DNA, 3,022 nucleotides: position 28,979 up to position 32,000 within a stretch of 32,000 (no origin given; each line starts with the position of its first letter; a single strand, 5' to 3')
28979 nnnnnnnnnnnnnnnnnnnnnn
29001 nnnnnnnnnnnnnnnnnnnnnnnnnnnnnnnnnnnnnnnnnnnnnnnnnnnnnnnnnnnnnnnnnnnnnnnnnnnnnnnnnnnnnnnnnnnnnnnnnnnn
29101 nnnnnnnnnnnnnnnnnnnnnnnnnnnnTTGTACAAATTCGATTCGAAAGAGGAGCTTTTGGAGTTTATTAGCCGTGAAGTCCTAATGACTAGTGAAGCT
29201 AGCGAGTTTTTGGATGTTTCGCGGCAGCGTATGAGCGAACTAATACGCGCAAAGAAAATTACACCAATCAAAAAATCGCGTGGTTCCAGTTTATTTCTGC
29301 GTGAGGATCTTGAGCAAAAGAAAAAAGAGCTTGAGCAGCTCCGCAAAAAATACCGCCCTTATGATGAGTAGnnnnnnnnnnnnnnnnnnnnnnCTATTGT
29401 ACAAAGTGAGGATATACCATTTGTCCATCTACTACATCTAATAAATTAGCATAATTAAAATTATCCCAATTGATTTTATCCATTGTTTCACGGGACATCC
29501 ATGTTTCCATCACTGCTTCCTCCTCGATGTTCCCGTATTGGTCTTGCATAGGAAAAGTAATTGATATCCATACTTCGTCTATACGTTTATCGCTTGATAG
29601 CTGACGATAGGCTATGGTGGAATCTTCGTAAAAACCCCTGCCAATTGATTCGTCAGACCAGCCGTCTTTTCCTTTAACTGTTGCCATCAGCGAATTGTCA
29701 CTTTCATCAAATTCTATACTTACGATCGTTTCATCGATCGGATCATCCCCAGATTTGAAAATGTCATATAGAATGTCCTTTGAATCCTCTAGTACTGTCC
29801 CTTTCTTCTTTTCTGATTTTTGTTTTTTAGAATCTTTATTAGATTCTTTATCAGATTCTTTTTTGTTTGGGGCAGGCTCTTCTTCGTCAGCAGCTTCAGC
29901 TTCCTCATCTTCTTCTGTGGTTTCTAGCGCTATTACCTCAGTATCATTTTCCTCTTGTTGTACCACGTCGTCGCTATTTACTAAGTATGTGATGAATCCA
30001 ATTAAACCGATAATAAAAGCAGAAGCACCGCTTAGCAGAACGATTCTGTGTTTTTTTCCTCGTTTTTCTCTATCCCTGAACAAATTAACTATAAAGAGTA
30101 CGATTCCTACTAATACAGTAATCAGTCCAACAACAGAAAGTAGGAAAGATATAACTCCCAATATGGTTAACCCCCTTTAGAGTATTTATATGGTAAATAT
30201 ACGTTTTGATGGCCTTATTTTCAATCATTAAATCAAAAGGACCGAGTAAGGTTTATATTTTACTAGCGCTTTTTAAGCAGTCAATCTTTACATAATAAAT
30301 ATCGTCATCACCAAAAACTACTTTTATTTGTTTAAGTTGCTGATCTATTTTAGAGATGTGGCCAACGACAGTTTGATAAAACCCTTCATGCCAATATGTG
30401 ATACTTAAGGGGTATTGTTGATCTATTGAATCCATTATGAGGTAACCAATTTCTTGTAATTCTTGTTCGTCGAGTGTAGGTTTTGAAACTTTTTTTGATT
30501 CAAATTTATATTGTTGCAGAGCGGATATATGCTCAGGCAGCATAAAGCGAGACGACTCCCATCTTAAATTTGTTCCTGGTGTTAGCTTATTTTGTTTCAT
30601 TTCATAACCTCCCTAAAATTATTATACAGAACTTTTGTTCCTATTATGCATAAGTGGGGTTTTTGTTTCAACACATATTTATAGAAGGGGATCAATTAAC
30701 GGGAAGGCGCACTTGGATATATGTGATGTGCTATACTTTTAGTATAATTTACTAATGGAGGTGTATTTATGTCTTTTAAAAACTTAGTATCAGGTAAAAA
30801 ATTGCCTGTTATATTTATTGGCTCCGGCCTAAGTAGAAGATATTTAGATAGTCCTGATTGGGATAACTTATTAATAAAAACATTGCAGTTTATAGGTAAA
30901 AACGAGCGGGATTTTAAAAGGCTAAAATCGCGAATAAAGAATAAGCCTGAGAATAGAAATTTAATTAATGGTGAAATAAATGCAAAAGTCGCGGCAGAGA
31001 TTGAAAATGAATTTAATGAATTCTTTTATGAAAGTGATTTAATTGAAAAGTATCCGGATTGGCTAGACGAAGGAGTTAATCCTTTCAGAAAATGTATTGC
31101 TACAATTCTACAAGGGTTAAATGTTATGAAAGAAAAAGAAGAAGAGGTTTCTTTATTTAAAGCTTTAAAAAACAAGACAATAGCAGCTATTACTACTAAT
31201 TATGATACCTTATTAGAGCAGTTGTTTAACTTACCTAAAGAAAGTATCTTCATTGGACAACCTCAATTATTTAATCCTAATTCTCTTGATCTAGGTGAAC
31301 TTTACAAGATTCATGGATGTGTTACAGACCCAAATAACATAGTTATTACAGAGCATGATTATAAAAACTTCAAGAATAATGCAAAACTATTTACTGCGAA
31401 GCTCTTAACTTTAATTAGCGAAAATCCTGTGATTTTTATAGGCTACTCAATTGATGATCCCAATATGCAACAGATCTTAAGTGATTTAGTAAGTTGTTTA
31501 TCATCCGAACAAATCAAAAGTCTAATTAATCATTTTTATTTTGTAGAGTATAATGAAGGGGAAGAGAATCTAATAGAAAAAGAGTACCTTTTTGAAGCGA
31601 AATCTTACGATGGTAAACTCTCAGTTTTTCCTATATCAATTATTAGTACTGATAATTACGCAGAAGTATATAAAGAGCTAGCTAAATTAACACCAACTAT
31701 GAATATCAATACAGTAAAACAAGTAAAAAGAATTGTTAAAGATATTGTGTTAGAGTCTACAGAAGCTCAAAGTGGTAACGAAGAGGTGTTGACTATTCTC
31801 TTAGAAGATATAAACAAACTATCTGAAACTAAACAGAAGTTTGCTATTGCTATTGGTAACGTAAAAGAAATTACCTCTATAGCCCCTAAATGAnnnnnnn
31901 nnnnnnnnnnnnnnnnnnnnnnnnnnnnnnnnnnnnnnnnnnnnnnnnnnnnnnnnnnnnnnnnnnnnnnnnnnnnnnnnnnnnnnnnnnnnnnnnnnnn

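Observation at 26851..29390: Compact, enzyme-free cassette of regulators and membrane peptides at the prophage terminus, a candidate undescribed module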

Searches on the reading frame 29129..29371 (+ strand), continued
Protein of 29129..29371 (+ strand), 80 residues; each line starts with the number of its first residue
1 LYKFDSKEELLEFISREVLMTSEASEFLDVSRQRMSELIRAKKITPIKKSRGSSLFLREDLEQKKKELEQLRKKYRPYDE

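Call 79: find_encoding_contigs(protein=P0110, flank=7000, max_places=2)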
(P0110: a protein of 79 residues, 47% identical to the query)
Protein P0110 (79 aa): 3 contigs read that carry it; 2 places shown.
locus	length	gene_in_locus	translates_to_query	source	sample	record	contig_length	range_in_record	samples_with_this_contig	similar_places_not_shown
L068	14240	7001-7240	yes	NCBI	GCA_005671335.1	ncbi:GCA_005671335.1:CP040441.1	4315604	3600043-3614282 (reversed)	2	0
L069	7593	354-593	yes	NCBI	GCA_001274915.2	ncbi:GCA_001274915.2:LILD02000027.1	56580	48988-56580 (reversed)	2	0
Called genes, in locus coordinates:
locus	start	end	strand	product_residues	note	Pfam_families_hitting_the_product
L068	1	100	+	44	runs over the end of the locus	PF26149:YuzK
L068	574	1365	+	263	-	PF02463:SMC_N (weak), PF00005:ABC_tran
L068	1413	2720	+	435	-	PF19295:SufBD_N, PF01458:SUFBD_core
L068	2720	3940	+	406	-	PF00155:Aminotran_1_2, PF00266:Aminotran_5, PF01041:DegT_DnrJ_EryC1, PF01053:Cys_Met_Meta_PP, PF01212:Beta_elim_lyase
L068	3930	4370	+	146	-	PF01592:NifU_N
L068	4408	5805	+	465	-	PF19295:SufBD_N, PF01458:SUFBD_core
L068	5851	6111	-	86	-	PF00589:Phage_integrase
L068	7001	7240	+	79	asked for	PF21531:Rv2175c_wHTH (weak)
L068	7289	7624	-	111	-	-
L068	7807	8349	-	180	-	-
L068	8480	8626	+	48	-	-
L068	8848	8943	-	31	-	-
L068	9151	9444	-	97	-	-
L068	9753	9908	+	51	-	PF00376:MerR, PF13411:MerR_1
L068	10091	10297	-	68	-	-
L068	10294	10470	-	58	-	-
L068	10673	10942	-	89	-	PF11122:Spore-coat_CotD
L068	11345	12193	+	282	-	PF01904:DUF72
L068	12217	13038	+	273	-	PF01925:TauE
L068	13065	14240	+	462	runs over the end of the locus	PF00149:Metallophos, PF02872:5_nucleotid_C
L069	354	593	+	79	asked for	PF21531:Rv2175c_wHTH (weak)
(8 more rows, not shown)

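Call 80: find_encoding_contigs(protein=P0109, flank=7000, max_places=2)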
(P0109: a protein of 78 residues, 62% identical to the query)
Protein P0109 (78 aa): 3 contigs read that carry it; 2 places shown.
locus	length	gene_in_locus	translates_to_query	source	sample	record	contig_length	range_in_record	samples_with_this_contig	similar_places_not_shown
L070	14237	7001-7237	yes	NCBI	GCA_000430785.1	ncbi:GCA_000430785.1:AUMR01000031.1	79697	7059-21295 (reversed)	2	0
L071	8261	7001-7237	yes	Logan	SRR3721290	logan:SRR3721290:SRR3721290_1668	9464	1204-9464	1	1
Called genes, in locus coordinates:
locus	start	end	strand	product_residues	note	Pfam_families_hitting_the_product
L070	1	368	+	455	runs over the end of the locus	PF01554:MatE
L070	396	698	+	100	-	PF03734:YkuD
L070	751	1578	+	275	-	PF02735:Ku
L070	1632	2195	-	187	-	PF01965:DJ-1_PfpI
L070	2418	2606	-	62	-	-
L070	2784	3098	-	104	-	PF01022:HTH_5, PF12840:HTH_20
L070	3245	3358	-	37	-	-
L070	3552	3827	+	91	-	PF03992:ABM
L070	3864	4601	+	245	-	PF00881:Nitroreductase, PF28600:Nitroreductase_C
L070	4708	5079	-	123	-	PF01022:HTH_5, PF12840:HTH_20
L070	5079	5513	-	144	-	PF10604:Polyketide_cyc2 (weak), PF08327:AHSA1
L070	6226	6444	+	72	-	-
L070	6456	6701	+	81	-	-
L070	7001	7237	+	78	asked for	PF12728:HTH_17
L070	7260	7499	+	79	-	-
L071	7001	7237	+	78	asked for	PF12728:HTH_17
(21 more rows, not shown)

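Call 108: find_related_loci(query=A9, collection=viral_contigs, flank=4000)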
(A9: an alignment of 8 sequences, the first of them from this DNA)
Query A9 (80 aa) in viral_contigs; peptide patterns used: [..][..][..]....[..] (x = any residue, [..] = any of these).
77 stretches matched a pattern; 65 encode a relative of the query (tblastn E <= 1e-3); 65 distinct loci.
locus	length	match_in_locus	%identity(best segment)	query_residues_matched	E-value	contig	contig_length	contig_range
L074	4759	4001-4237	76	2-80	4e-36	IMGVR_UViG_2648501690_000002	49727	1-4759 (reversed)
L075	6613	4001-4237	62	2-80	1e-27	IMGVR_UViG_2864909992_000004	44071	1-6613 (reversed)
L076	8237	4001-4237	63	2-80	1e-27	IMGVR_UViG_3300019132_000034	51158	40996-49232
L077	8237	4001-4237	62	2-80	3e-27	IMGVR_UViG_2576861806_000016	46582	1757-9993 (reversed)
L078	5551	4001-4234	62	2-79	4e-28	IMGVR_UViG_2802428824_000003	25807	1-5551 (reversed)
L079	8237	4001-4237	62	2-80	7e-27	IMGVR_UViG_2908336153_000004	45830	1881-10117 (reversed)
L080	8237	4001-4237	58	2-80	3e-26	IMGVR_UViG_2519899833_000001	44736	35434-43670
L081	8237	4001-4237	59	2-80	5e-26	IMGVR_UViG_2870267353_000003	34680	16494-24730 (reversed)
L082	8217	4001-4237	56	2-80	1e-25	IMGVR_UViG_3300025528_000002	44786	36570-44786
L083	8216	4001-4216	56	9-80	2e-21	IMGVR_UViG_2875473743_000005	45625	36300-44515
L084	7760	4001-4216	56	9-80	2e-21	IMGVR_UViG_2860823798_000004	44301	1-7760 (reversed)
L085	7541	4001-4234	47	2-79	8e-21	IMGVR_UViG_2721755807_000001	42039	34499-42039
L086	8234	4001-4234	53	2-79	2e-20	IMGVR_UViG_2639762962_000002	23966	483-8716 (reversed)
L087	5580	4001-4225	49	6-80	2e-20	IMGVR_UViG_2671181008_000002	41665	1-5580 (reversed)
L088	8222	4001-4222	53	6-79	2e-20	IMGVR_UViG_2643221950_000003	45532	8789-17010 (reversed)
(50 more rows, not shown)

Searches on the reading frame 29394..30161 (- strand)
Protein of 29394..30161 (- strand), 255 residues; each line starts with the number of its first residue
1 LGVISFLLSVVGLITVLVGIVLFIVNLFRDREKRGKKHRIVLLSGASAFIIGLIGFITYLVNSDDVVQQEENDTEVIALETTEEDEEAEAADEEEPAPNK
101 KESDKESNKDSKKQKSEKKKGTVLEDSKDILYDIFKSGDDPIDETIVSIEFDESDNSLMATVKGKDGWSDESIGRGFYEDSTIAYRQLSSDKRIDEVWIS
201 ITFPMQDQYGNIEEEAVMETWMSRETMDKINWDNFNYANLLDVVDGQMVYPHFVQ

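Call 4: search_protein_families(library=pfam, max_evalue=0.1, proteins=[window:29394-30161:-])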
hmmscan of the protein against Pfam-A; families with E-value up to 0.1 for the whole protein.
window:29394-30161:- (255 aa): 7 families
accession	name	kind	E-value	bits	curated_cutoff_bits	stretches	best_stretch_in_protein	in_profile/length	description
PF13425.11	O-antigen_lig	-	0.001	18.4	31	1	13-125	223-325/462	O-antigen ligase like membrane protein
PF20712.2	CyanoTRADDas_TM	-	0.0091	16.5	24.3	1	5-59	13-58/68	Cyanobacterial TRADD-N associated 2-Transmembrane domain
PF23600.1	DUF7139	-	0.02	15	30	1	5-61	23-80/150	Domain of unknown function (DUF7139)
PF04103.21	CD20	-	0.024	15.1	27.9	0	4-32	62-90/156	CD20-like family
PF00335.26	Tetraspanin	-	0.028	14.5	32.1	1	2-59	6-68/225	Tetraspanin family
PF01284.28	MARVEL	-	0.054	14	32.8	1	9-71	43-106/135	Membrane-associating domain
PF03729.18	DUF308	-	0.094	13.4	25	0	6-55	23-71/73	Short repeat of unknown function (DUF308)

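Call 7: search_protein_families(library=phrogs, max_evalue=0.01, proteins=[window:29394-30161:-])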
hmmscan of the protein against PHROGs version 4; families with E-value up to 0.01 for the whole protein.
window:29394-30161:- (255 aa): 8 families
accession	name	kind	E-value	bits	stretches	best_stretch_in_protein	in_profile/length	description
phrog_8263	-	unknown function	1.7e-14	55.2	1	96-241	37-182/197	-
phrog_3793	-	unknown function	0.00026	21.3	1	9-120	17-122/272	-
phrog_15605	-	unknown function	0.00041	21.4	1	4-66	2-63/74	-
phrog_20876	-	DNA, RNA and nucleotide metabolism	0.0016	18.5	1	24-121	32-124/395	nuclease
phrog_18196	-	unknown function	0.0019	19.4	1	62-127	52-120/169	-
phrog_25219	-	unknown function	0.0043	18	1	142-234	30-127/179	-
phrog_25932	-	unknown function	0.0049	17.6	1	20-120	12-104/219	-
phrog_25008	-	unknown function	0.0055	17.4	0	153-241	163-252/267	-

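Call 8: search_protein_families(library=padloc, max_evalue=0.01, proteins=[window:29394-30161:-])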
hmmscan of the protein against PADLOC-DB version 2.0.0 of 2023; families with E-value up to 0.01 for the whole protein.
window:29394-30161:- (255 aa): 0 families

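Call 9: search_protein_families(library=ncbifam, max_evalue=0.01, proteins=[window:29394-30161:-])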
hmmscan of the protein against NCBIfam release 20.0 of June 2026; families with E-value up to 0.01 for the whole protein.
window:29394-30161:- (255 aa): 2 families
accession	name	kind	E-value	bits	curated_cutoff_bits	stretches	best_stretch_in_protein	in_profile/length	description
NF005929.0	PRK07946.1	equivalog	2.4e-05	24.1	157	1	40-122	80-161/204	Na(+)/H(+) antiporter subunit C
NF038305.1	HpsJ_fam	subfamily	0.0018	18.2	60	1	14-134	48-170/234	HpsJ family protein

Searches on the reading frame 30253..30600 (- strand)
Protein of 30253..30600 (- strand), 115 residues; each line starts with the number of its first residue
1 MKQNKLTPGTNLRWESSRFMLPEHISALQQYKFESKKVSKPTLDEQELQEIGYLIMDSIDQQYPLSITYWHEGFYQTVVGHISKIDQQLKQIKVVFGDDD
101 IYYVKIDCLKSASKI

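Call 4: search_protein_families(library=pfam, max_evalue=0.1, proteins=[window:30253-30600:-])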
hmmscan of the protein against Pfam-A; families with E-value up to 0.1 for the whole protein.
window:30253-30600:- (115 aa): 2 families
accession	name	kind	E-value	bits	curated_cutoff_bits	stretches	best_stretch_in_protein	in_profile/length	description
PF08863.15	YolD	-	3e-26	91.8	27.5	1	20-108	1-89/94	YolD-like protein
PF18252.6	Cu_bind_CorA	-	0.062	13.4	27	1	53-86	148-181/184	Copper(I)-binding protein CorA-like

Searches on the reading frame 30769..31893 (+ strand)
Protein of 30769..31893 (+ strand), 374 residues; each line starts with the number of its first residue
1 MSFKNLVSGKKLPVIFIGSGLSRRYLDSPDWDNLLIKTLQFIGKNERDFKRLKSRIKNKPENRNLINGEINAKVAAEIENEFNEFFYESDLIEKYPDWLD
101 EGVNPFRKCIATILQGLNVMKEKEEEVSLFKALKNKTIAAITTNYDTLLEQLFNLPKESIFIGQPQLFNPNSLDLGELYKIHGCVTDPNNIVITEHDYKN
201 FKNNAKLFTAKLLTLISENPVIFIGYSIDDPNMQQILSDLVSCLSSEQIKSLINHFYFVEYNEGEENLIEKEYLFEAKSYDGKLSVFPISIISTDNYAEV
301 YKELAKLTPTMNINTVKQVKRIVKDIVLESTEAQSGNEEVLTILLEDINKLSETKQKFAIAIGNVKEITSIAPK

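Call 7: search_protein_families(library=phrogs, max_evalue=0.01, proteins=[window:30769-31893:+])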
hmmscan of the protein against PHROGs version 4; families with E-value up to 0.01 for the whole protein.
window:30769-31893:+ (374 aa): 2 families
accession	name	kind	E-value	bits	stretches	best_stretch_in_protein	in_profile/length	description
phrog_2695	-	unknown function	1.5e-95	322.2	1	4-371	5-364/531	-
phrog_7567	-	unknown function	1.1e-16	61.6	1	132-307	109-268/434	-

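Call 8: search_protein_families(library=padloc, max_evalue=0.01, proteins=[window:30769-31893:+])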
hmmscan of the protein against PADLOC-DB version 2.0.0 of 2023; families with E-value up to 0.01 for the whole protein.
window:30769-31893:+ (374 aa): 11 families
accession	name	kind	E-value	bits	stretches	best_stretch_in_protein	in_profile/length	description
PDLC04968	PDC-S25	-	4.2e-91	304.5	1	6-370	18-360/517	-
PDLC04967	PDC-S25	-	5.6e-72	241.4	1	3-369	4-373/528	-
PDLC00407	ThsA1|ThsA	-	2.8e-27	93.5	1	117-316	85-283/478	STALD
PDLC00409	ThsA1|ThsA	-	4.9e-19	66.6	1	111-250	80-219/242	STALD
PDLC04166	Dsr1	-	5.3e-18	62.2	1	7-325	20-299/1227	-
PDLC03856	LmuA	-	8.8e-15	52.8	1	70-291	53-262/433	-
PDLC00412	ThsA1|ThsA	-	2.6e-08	31.4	1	201-307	3-110/314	STALD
PDLC02184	Dsr2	-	4.9e-08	29.5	1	141-235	122-216/1222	-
PDLC04167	Dsr1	-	5.3e-07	25.7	1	135-270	118-256/1248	-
PDLC04087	SIR2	-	0.00027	17.9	1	10-151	16-146/343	-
PDLC02183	Dsr1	-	0.0019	13.9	1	134-279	117-265/1275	-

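Call 9: search_protein_families(library=ncbifam, max_evalue=0.01, proteins=[window:30769-31893:+])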
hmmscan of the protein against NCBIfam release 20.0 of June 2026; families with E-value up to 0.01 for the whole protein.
window:30769-31893:+ (374 aa): 2 families
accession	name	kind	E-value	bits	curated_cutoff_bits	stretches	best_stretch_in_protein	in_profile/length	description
NF041819.1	Dsr2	equivalog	2.3e-06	25.9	1400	1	141-233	117-209/1215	anti-phage defense-associated sirtuin Dsr2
NF041818.1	Dsr1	equivalog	0.00036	18.4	1400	1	107-279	87-265/1263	anti-phage defense-associated sirtuin Dsr1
